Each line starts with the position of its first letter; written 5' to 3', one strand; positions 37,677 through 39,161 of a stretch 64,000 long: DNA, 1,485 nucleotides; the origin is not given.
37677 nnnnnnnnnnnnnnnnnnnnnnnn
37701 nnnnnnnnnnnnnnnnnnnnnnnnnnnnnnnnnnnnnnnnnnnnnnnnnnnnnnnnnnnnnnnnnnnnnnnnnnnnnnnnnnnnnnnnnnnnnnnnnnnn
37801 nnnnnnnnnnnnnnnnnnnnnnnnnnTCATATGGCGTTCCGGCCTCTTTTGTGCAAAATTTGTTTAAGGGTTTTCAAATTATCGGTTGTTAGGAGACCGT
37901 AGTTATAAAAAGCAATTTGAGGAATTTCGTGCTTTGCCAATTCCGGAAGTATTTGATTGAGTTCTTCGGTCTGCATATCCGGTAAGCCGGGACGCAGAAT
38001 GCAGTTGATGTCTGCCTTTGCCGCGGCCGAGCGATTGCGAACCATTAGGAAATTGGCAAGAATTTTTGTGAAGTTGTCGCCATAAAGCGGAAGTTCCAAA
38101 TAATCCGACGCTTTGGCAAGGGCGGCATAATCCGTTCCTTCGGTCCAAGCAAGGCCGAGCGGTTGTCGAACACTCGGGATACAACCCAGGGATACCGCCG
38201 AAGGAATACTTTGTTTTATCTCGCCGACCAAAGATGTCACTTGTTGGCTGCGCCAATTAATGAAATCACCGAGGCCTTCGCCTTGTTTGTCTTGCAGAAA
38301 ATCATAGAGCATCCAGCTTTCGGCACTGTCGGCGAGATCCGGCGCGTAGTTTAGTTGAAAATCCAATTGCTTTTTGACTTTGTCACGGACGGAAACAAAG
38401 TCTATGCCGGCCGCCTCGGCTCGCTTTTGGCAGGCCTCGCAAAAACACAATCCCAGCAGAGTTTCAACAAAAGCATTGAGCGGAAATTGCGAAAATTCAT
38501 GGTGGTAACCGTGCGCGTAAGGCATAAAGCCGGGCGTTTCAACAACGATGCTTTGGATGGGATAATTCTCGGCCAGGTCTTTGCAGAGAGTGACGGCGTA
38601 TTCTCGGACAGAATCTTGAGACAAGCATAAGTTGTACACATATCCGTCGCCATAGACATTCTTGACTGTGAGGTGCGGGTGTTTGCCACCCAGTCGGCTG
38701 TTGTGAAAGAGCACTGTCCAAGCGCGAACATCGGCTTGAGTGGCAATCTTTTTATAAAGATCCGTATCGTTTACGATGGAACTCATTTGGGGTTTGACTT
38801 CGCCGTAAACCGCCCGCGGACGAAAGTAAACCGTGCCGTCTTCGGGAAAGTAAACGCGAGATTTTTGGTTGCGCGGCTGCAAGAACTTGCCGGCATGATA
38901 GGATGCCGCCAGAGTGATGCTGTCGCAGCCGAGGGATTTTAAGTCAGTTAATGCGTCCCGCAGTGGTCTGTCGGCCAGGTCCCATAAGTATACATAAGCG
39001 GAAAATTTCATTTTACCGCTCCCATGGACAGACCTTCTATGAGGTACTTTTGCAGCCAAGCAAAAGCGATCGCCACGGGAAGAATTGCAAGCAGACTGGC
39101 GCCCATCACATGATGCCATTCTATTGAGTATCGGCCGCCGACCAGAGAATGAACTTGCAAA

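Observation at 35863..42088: Sugar ABC uptake operon with embedded SDR dehydrogenase and an unassigned 394-aa enzyme, with no adjacent regulator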

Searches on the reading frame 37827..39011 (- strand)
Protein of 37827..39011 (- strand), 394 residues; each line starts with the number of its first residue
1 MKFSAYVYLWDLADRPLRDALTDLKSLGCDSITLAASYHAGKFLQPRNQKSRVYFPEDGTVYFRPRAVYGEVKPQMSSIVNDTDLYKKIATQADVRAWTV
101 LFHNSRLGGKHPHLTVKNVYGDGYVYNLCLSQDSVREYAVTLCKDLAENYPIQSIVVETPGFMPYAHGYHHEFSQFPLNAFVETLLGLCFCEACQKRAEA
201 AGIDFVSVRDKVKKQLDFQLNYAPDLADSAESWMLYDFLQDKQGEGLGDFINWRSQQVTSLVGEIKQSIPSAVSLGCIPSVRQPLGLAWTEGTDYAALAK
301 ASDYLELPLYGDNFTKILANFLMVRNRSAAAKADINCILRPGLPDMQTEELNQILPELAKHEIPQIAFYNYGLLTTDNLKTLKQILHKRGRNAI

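Call 3: search_protein_families(library=pfam, proteins=[window:37827-39011:-], max_evalue=0.01)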
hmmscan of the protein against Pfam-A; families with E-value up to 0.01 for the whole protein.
window:37827-39011:- (394 aa): 0 families

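Call 4: search_protein_families(library=ncbifam, proteins=[window:37827-39011:-], max_evalue=0.01)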
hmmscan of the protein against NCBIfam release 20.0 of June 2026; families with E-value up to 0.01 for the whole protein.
window:37827-39011:- (394 aa): 0 families

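Call 5: find_homologous_proteins(query=window:37827-39011:-)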
Query window:37827-39011:- (394 aa): 1220 proteins with E <= 0.001 among 5403 candidates; the best 120 are listed.
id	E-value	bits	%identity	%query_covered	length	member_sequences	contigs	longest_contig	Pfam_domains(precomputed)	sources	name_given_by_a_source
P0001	1.3e-195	668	90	82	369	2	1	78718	-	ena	-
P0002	1.3e-161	556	61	98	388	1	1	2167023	-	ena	-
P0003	6.1e-157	540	60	98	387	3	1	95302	-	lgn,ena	-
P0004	6.1e-105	369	45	98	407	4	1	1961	PF02638.22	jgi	jgi:hypothetical protein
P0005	9.3e-105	369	45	96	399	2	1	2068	-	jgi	jgi:hypothetical protein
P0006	8.3e-103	362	45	97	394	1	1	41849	-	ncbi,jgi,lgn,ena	jgi:hypothetical protein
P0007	1.2e-102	362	45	98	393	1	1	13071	PF02638.22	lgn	-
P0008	2.4e-102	361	46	98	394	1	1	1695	-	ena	-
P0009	3.4e-102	360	44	96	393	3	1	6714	-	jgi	jgi:hypothetical protein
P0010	2.2e-101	358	44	97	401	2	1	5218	-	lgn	-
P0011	3.4e-101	357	45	96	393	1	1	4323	-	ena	-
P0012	9.5e-101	355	45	96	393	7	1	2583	-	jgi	jgi:hypothetical protein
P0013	1.4e-100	355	48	95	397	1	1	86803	-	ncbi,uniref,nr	ncbi:hypothetical protein QNA08_17260 [Chelatococcus sp. SYSU_G07232]|uniref:Uncharacterized protein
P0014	2.6e-100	354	45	96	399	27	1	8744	-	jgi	jgi:hypothetical protein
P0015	2.9e-100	354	44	99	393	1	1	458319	-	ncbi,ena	-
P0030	1.3e-98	348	44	97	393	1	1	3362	PF02638.22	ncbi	ncbi:MAG: hypothetical protein ACRD1U_00205 [Vicinamibacterales bacterium]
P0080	1.3e-94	335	44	96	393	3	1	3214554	-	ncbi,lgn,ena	-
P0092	3.5e-94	334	43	98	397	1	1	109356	-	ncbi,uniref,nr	ncbi:hypothetical protein [Silvimonas amylolytica]|uniref:Alanine-rich protein n=1 Tax=Silvimonas am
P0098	5.4e-94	333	44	97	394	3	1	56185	PF02638.22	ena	-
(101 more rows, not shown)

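Call 6: search_solved_structures(query=window:37827-39011:-, max_evalue=10)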
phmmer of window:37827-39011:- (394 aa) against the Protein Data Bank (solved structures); distinct sequences matched with E-value up to 10: 2.
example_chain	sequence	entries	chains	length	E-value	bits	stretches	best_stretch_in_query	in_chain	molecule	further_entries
9cr1_A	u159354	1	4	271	0.056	15.4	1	75-148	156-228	Histidine racemase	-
9cr6_A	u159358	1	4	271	1.3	10.9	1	75-148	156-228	Histidine racemase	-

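Call 9: search_solved_structures(query=A1, max_evalue=10, show_alignments=3)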
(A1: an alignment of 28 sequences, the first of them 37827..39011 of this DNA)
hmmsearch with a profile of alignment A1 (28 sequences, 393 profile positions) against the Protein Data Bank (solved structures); distinct sequences matched with E-value up to 10: 4.
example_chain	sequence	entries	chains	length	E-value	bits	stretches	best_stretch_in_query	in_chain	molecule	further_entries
2q2b_A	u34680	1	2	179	1.3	11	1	171-239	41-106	Cytosolic acyl coenzyme A thioester hydrolase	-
9s2g_Z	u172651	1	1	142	1.5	10.8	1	337-379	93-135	Pre-mRNA-splicing factor cwf18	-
2qq2_A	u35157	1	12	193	1.6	10.7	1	171-238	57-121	Cytosolic acyl coenzyme A thioester hydrolase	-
7ykf_A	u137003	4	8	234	1.7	10.6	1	244-315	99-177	Membrane-associated guanylate kinase, WW and PDZ domain-containing protein 2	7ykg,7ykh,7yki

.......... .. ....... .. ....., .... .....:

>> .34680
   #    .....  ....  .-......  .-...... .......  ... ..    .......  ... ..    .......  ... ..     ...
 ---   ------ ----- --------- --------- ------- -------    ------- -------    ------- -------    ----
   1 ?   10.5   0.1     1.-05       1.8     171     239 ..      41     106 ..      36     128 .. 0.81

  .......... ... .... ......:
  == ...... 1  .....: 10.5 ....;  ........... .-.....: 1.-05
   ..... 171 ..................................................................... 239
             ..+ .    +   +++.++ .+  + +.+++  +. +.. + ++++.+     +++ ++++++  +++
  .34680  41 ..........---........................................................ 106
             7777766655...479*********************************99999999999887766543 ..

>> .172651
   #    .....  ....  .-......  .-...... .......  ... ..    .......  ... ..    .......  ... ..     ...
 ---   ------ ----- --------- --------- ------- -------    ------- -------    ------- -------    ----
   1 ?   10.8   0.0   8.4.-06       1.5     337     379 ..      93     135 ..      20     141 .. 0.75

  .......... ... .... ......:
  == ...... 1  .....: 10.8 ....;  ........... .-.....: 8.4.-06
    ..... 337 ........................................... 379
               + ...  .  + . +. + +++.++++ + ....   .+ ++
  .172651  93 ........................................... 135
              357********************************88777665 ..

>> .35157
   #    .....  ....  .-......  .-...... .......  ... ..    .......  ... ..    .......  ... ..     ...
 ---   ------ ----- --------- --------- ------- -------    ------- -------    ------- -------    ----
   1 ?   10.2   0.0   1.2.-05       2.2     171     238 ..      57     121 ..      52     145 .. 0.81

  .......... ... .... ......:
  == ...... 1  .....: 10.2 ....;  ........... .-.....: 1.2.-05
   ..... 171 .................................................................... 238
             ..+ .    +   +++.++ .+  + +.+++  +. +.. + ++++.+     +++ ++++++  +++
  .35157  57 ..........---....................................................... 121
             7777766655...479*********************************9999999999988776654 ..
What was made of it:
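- Tried and rejected: PDB searches with the single sequence and with a profile gave only noise (calls 6, 9).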

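Call 10: search_protein_families(library=pfam, alignment_id=A1, max_evalue=1)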
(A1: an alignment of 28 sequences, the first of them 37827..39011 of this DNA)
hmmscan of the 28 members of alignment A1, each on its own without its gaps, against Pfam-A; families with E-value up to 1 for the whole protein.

A. member 1, window:37827-39011:- (394 aa): 0 families

B. families by the number of members that match (of 28 scanned): 10 families
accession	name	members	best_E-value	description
PF02638.21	GHL10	21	8.4e-07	Glycosyl hydrolase-like 10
PF21830.1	DUF6890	2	0.16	Family of unknown function (DUF6890)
PF18945.5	VipB_2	1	0.022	EvpB/VC_A0108, tail sheath gpW/gp25-like domain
PF19604.4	DUF6109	1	0.035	Family of unknown function (DUF6109)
PF16483.10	Glyco_hydro_64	1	0.057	Beta-1,3-glucanase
PF24039.1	DUF7348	1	0.075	Domain of unknown function (DUF7348)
PF12076.13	CER1-like_C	1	0.12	CER1-like, C-terminal domain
PF09754.15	PAC2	1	0.14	PAC2 family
PF20661.2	SutA-RBD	1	0.26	SutA RNAP-binding domain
PF21192.3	NMD3_OB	1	0.26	NMD3 OB-fold domain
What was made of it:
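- On GHL10 (PF02638): 21 of 28 relatives give only weak hits, the best at 8.4e-7 (call 10).
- Closest known: GHL10. Same: 21 of 28 family members give weak PF02638 hits (call 10).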

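Call 11: find_encoding_contigs(protein=P0002, flank=10000, max_places=2)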
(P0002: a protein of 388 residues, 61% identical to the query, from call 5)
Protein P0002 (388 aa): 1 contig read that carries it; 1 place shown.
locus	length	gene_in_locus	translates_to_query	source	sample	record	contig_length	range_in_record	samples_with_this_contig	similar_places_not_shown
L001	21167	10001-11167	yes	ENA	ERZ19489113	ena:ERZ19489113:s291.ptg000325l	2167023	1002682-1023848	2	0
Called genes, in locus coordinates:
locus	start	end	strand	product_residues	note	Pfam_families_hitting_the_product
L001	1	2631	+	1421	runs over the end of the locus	PF04997:RNA_pol_Rpb1_1, PF00623:RNA_pol_Rpb1_2, PF04983:RNA_pol_Rpb1_3, PF05000:RNA_pol_Rpb1_4, PF04998:RNA_pol_Rpb1_5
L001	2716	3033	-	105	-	PF01521:Fe-S_biosyn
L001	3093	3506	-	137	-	PF01592:NifU_N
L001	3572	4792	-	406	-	PF00266:Aminotran_5, PF01212:Beta_elim_lyase (faint), PF01041:DegT_DnrJ_EryC1 (faint)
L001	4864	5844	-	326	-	PF08240:ADH_N, PF00107:ADH_zinc_N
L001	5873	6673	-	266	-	PF01170:UPF0020 (faint), PF01555:N6_N4_Mtase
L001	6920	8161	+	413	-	PF01547:SBP_bac_1, PF13416:SBP_bac_8, PF13343:SBP_bac_6 (faint)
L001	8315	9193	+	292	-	PF00528:BPD_transp_1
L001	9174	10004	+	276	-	PF00528:BPD_transp_1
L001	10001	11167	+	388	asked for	-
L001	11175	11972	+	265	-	PF00106:adh_short, PF08659:KR, PF23441:SDR (weak), PF13561:adh_short_C2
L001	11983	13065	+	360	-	PF02463:SMC_N, PF00005:ABC_tran, PF13304:AAA_21 (faint), PF17912:OB_MalK, PF08402:TOBE_2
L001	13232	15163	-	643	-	PF00474:SSF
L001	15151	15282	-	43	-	-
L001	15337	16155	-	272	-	PF01170:UPF0020 (faint), PF01555:N6_N4_Mtase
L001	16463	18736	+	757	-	PF04313:HSDR_N (weak), PF13588:HSDR_N_2, PF02384:N6_Mtase, PF01170:UPF0020 (weak), PF01420:Methylase_S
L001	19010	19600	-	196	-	PF13371:TPR_9 (faint), PF13424:TPR_12 (faint), PF07719:TPR_2 (faint), PF13432:TPR_16 (weak), PF14559:TPR_19 (weak), PF00515:TPR_1 (faint), PF13431:TPR_17 (faint)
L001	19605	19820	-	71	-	-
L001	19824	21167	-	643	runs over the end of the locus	PF00474:SSF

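Call 12: find_encoding_contigs(protein=P0080, flank=10000, max_places=2)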
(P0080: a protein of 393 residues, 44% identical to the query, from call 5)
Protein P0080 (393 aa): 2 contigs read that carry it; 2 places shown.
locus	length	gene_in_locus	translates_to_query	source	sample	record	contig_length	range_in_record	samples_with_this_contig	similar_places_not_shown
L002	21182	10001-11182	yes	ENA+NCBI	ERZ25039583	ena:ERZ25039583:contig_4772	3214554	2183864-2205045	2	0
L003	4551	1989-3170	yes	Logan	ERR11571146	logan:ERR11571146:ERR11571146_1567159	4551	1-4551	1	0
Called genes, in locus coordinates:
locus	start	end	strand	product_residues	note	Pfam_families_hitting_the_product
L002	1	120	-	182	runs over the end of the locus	PF02311:AraC_binding, PF07883:Cupin_2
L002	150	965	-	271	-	PF12412:DUF3667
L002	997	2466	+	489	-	PF00501:AMP-binding, PF13193:AMP-binding_C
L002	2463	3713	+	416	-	PF03600:CitMHS, PF07158:MatC_N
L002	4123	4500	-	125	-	PF13620:CarboxypepD_reg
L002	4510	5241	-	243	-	PF07719:TPR_2 (faint), PF13181:TPR_8 (faint), PF14559:TPR_19 (faint)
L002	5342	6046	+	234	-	PF11138:DUF2911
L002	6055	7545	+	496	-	PF01011:PQQ (faint), PF13360:PQQ_2, PF13570:Beta-prop_ACSF4, PF25293:Beta-prop_EMC1_N (faint), PF13360:PQQ_2, PF13570:Beta-prop_ACSF4, PF13360:PQQ_2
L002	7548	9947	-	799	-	PF12704:MacB_PCD, PF02687:FtsX, PF12704:MacB_PCD, PF02687:FtsX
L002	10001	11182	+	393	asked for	-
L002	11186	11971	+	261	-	PF00106:adh_short, PF01370:Epimerase (faint), PF08659:KR, PF13561:adh_short_C2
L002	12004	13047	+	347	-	PF01408:GFO_IDH_MocA, PF02894:GFO_IDH_MocA_C, PF22725:GFO_IDH_MocA_C3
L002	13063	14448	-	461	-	PF01979:Amidohydro_1, PF07969:Amidohydro_3 (faint)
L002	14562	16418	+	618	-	PF01011:PQQ, PF13360:PQQ_2 (weak)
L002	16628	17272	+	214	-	PF17128:DUF5107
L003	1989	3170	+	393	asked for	-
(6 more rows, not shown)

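Call 13: find_encoding_contigs(protein=P0092, flank=10000, max_places=2)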
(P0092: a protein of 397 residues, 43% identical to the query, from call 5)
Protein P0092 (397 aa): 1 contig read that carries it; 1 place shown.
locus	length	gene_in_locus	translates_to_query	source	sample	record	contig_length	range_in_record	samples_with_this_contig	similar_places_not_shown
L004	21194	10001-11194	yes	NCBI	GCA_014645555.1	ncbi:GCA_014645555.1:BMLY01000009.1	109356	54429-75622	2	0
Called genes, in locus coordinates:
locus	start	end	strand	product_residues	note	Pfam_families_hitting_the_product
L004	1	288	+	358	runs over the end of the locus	PF03462:PCRF, PF00472:RF-1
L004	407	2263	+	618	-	PF00773:RNB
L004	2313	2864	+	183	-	-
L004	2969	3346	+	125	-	PF02261:Asp_decarbox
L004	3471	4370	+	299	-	PF01218:Coprogen_oxidas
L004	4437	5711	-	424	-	PF02844:GARS_N, PF01071:GARS_A, PF02222:ATP-grasp (weak), PF02843:GARS_C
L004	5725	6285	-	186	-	PF07017:PagP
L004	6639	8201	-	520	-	PF02142:MGS, PF01808:AICARFT_IMPCHas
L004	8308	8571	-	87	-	PF02954:HTH_8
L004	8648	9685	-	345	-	PF01207:Dus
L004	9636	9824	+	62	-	-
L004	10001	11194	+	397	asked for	-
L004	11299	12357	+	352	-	PF00155:Aminotran_1_2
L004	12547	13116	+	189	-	PF04011:LemA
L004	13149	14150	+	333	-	-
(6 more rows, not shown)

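Call 14: find_related_loci(query=A1, collection=genome_contigs, flank=8000)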
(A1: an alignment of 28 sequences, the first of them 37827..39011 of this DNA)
Query A1 (394 aa) in genome_contigs; peptide patterns used: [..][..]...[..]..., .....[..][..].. (x = any residue, [..] = any of these).
599 stretches matched a pattern (row limit reached: there are more); 573 encode a relative of the query (tblastn E <= 1e-3); the best 80 are kept; 80 distinct loci.
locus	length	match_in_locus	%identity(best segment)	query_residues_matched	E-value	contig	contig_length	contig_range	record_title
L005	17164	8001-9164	46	1-386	2e-104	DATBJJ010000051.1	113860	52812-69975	MAG TPA_asm: Vicinamibacterales bacterium isolate SMAG_U3917 k141_323644, whole genome shotgun sequence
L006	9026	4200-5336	45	4-382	3e-104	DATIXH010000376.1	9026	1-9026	MAG TPA_asm: Candidatus Acidoferrum sp. isolate SMAG_U15244 k141_3378952, whole genome shotgun sequence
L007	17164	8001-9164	43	1-386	1e-102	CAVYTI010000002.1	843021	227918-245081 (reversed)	MAG: uncultured Acidobacteriota bacterium isolate MFD05537.bin.1.91 genome assembly, contig: contig_10742, whole genome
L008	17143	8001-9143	45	6-386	5e-102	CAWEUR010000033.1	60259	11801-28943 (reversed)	MAG: uncultured Alphaproteobacteria bacterium isolate MFD05684.bin.2.222 genome assembly, contig: contig_76399, whole ge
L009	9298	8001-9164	44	1-386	1e-101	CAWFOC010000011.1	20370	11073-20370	MAG: uncultured Acidobacteriota bacterium isolate MFD06229.bin.2.236 genome assembly, contig: contig_72201, whole genome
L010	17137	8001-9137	44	1-389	2e-100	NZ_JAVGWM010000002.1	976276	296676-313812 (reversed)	Asticcacaulis sp. 201 4533382_assembly_contig_2, whole genome shotgun sequence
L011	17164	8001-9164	43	1-386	1e-99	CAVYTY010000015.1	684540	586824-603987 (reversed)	MAG: uncultured Acidobacteriota bacterium isolate MFD05567.bin.2.47 genome assembly, contig: contig_31195, whole genome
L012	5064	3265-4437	42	2-390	1e-99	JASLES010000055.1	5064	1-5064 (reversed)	MAG: Silvimonas sp. isolate SHSU.bins.237 k141_4838260, whole genome shotgun sequence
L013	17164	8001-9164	42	1-386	2e-99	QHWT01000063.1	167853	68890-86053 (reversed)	MAG: Acidobacteria bacterium isolate gp6 AA36 14_0927_09_20cm_scaffold_178_curated, whole genome shotgun sequence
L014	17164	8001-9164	42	1-386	5e-99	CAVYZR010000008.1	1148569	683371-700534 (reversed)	MAG: uncultured Acidobacteriota bacterium isolate MFD02242.bin.1.228 genome assembly, contig: contig_654, whole genome s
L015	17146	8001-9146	42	6-386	5e-99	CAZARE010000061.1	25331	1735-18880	MAG TPA_asm: uncultured Propylenella sp. isolate binchicken_co31_395 genome assembly, contig: k141_1117048, whole genome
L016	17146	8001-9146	41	6-386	1e-98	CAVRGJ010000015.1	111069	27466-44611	MAG: uncultured Alphaproteobacteria bacterium isolate MFD05442.bin.1.334 genome assembly, contig: contig_45138, whole ge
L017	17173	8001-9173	40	1-390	3e-98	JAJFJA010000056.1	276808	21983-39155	MAG: Alphaproteobacteria bacterium isolate OFTM349 OFTM349_55, whole genome shotgun sequence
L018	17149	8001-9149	42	4-386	3e-98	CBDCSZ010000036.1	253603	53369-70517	MAG: Paracoccaceae bacterium isolate 3c92cf09-0eb4-4adc-9e85-15045679238b genome assembly, contig: contig_36, whole geno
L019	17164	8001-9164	43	1-386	1e-97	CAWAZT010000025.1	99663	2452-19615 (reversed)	MAG: uncultured Acidobacteriota bacterium isolate MFD03975.bin.2.149 genome assembly, contig: contig_93583, whole genome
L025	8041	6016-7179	41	4-389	2e-96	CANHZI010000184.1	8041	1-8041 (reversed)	MAG: Oxalobacteraceae bacterium isolate RE-4nov15-228 genome assembly, contig: RE-4nov15-C17880, whole genome shotgun se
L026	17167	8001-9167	43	2-388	3e-96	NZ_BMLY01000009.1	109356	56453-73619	Silvimonas amylolytica strain CGMCC 1.8860 sequence09, whole genome shotgun sequence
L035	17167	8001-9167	42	1-389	5e-95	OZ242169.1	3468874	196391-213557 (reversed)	MAG: Gammaproteobacteria bacterium isolate ff4940f8-66a3-454c-92a4-cb6e2abc23bc genome assembly, chromosome: 1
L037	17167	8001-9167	42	4-389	7e-95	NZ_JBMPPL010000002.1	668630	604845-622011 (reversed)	Undibacterium sp. TJN19 NODE_2_length_668630_cov_32.762969_2, whole genome shotgun sequence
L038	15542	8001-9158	42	6-390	9e-95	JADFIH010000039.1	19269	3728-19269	MAG: Proteobacteria bacterium isolate B38T1L10 B38T1L10_NODE3977, whole genome shotgun sequence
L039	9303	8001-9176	42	1-390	6e-95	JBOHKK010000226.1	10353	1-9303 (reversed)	MAG: Geminicoccaceae bacterium isolate SD8037_metabat2.bin.36 NODE_2844_length_10353_cov_2.053784, whole genome shotgun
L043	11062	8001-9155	42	6-390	2e-94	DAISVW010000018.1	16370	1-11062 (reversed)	MAG TPA_asm: Aestuariivirga sp. isolate CTOTU1234 NODE_2288_length_16370_cov_6.580876, whole genome shotgun sequence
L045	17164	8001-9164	41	1-388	7e-94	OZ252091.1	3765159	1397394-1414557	MAG: Gammaproteobacteria bacterium isolate f7934692-cb9f-4e17-b797-9e641a068a6d genome assembly, chromosome: 1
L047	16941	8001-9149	43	1-386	6e-94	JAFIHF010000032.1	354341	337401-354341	MAG: Rhodanobacter denitrificans isolate HJP_bin44 k141_70014, whole genome shotgun sequence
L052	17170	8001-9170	43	4-386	7e-93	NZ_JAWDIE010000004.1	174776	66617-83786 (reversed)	Amphibiibacter pelophylacis strain SL12-8 GHMJNMCC_4, whole genome shotgun sequence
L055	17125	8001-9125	41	6-379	4e-93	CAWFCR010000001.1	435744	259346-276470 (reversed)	MAG: uncultured Alphaproteobacteria bacterium isolate MFD04651.bin.2.126 genome assembly, contig: contig_11338, whole ge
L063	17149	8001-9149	42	6-386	1e-92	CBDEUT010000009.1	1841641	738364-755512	MAG: Alphaproteobacteria bacterium isolate fc402c75-b288-4e17-89ce-89b0a21d97e0 genome assembly, contig: contig_9, whole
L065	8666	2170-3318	41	6-386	2e-92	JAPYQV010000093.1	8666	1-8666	MAG: Alphaproteobacteria bacterium isolate PW3.concoct.191_sub PW3_11064_length_8666_cov_6.840553, whole genome shotgun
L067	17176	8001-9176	41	1-393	2e-92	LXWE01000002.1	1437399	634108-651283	Alteromonadaceae bacterium XY-R5 NODE_2, whole genome shotgun sequence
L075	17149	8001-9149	42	6-386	3e-92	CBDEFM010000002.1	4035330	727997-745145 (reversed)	MAG: Alphaproteobacteria bacterium isolate aeb00254-6c42-428d-b364-e2f44f9e6819 genome assembly, contig: contig_2, whole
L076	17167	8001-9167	41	1-389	4e-92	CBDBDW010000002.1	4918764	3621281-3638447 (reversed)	MAG: Gammaproteobacteria bacterium isolate 554e3a7e-5989-4f2a-9094-f6ca052332fc genome assembly, contig: contig_2, whole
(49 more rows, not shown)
